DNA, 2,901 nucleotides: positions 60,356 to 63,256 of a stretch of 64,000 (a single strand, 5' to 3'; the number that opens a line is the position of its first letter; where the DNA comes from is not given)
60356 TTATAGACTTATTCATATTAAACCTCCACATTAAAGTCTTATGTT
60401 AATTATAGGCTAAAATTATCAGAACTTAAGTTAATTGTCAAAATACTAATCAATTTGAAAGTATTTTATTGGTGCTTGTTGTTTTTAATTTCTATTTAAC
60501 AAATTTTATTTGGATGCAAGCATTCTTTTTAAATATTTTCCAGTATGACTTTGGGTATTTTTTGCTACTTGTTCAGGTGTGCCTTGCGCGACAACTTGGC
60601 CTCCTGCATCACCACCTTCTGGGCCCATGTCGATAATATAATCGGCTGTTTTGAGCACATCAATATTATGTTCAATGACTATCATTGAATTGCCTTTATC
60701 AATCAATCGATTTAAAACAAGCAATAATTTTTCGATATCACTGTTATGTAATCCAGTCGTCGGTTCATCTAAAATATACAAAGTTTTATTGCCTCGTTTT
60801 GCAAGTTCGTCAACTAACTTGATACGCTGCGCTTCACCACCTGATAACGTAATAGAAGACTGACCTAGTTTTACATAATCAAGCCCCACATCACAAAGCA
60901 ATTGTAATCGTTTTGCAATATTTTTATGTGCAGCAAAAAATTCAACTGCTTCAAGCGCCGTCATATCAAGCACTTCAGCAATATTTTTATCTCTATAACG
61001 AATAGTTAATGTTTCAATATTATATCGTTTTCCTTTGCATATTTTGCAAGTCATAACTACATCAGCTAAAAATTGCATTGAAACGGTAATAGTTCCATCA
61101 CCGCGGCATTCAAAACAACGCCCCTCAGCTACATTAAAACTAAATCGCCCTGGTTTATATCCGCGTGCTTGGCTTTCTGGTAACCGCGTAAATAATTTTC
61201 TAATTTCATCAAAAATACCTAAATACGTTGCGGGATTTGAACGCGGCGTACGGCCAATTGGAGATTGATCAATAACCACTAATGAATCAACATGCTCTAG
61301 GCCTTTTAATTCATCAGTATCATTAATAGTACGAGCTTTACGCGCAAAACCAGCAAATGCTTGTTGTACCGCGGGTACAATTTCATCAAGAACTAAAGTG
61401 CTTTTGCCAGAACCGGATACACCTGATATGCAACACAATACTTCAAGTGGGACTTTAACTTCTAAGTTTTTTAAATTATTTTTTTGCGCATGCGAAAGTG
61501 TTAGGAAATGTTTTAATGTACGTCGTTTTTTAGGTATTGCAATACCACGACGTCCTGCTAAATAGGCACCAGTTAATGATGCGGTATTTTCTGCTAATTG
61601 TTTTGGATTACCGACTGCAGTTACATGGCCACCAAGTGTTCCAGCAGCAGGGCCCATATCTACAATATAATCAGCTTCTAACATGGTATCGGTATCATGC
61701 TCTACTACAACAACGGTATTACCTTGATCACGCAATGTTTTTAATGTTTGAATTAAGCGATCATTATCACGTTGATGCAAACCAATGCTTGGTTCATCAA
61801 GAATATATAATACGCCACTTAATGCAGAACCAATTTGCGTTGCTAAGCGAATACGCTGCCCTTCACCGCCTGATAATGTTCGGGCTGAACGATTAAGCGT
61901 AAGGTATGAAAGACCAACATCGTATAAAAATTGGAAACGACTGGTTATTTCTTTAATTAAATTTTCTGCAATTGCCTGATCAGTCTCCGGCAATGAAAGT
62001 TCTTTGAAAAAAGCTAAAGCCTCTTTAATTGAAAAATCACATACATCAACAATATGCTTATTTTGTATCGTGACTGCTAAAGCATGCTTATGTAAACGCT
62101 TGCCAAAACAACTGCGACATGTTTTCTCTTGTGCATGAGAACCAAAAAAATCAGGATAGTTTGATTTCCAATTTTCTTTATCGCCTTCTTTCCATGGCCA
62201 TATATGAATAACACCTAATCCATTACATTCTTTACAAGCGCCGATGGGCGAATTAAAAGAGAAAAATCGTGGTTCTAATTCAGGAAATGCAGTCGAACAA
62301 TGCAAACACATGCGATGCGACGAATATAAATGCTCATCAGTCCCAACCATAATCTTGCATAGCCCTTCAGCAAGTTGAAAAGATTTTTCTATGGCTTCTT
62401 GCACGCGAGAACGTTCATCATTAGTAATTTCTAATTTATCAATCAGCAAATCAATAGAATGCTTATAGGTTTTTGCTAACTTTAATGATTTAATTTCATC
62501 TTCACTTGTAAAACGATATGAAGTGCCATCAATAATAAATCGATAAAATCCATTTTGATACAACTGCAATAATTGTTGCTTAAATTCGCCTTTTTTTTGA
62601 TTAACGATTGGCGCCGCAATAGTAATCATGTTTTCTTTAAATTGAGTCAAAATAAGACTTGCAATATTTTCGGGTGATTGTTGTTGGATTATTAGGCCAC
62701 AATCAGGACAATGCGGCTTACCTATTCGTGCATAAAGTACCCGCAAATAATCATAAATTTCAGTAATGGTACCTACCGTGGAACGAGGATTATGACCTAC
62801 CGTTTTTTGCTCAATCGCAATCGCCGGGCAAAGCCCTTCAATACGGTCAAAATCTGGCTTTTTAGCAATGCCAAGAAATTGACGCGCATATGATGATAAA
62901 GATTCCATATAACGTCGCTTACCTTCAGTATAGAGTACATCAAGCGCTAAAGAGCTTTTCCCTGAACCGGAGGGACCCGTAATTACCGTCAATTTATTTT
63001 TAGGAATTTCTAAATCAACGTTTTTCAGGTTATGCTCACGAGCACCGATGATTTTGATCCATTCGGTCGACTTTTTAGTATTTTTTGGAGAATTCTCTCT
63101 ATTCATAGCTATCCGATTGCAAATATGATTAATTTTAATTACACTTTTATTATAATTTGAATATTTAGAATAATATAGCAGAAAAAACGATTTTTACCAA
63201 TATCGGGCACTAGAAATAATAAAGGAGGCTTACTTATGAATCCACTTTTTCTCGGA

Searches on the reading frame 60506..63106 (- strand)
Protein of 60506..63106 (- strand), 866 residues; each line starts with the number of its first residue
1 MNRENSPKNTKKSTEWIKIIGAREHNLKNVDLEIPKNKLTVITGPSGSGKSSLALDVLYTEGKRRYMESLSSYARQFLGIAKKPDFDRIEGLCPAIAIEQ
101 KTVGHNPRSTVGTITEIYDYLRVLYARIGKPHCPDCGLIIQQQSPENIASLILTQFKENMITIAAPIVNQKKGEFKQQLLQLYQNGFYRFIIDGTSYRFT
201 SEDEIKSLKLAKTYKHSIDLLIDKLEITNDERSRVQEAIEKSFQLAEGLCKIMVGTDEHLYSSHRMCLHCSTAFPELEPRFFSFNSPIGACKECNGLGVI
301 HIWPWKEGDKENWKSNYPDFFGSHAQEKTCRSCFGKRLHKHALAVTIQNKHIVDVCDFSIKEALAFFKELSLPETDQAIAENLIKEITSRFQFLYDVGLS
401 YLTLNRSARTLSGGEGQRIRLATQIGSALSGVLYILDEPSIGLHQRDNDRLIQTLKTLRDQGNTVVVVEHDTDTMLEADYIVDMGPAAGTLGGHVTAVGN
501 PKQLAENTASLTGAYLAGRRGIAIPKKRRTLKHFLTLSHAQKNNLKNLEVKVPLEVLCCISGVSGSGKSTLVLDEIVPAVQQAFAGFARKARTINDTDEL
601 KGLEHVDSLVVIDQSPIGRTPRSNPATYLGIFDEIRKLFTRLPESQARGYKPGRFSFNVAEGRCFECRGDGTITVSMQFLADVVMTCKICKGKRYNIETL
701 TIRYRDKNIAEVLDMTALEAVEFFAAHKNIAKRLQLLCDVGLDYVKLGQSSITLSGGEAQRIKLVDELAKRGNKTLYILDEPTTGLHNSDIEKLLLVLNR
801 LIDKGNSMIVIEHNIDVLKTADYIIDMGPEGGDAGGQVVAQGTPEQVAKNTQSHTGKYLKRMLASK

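Call 46: search_protein_families(library=pfam, proteins=[window:60506-63106:-], max_evalue=0.01)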
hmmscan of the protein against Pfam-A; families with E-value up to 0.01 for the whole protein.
window:60506-63106:- (866 aa): 23 families
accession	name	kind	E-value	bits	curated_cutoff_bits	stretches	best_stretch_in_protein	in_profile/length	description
PF17760.6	UvrA_inter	-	1.2e-24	86.7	23.3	1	143-252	1-105/109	UvrA interaction domain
PF00005.33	ABC_tran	-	5.3e-20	72.9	25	2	720-784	79-137/137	ABC transporter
PF02463.25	SMC_N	-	2.7e-12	47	40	0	28-65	16-52/220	RecF/RecN/SMC N terminal domain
PF13555.12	AAA_29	-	1.2e-08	35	27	1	27-54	12-39/61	P-loop containing region of AAA domain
PF20703.3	nSTAND1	-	6.2e-07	29.8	27.1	1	23-54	19-50/379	Novel STAND NTPase 1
PF03193.22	RsgA_GTPase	-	7.6e-07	29.5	30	0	534-590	86-140/174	RsgA GTPase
PF13191.12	AAA_16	-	9.9e-07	29.8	32.6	0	39-80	26-64/167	AAA ATPase domain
PF25199.1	nSTAND_NTPase5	-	1.5e-06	28.5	34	0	556-614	43-104/145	Novel STAND NTPase 5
PF13481.12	AAA_25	-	3.2e-06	27.3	27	0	29-59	25-55/195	AAA domain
PF13476.12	AAA_23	-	1.9e-05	25.8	27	0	17-54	2-36/201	AAA domain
PF20720.3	nSTAND3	-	2.8e-05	24.3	27.2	0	35-59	15-39/155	Novel STAND NTPase 3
PF13304.12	AAA_21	-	3.3e-05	24.5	27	0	39-53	1-15/304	AAA domain, putative AbiEii toxin, Type IV TA system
PF13175.12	AAA_15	-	5.7e-05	23.3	32.1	0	28-247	15-191/374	AAA ATPase domain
PF02679.21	ComA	-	0.00039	20.4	25.2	1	700-814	57-167/243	(2R)-phospho-3-sulfolactate synthase (ComA)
PF13401.12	AAA_22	-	0.00048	20.9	27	0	38-106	6-64/130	AAA domain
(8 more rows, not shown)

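Call 62: find_encoding_contigs(protein=window:60506-63106:-, flank=10000, max_places=4)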
Protein window:60506-63106:- (866 aa): 1 contig read that carries it; 1 place shown.
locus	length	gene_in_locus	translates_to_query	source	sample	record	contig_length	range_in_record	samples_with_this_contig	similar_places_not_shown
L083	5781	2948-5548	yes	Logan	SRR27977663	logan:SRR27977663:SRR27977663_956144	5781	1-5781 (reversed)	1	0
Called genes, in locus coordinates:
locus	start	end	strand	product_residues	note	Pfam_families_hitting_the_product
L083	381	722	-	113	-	-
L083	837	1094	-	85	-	-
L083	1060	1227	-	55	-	-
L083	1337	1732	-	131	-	-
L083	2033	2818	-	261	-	-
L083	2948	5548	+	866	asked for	PF00005:ABC_tran (faint), PF02463:SMC_N (faint), PF03193:RsgA_GTPase (faint), PF13175:AAA_15 (faint), PF13191:AAA_16 (faint), PF13481:AAA_25 (faint), PF13555:AAA_29 (faint), PF17760:UvrA_inter, +4 more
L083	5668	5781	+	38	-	?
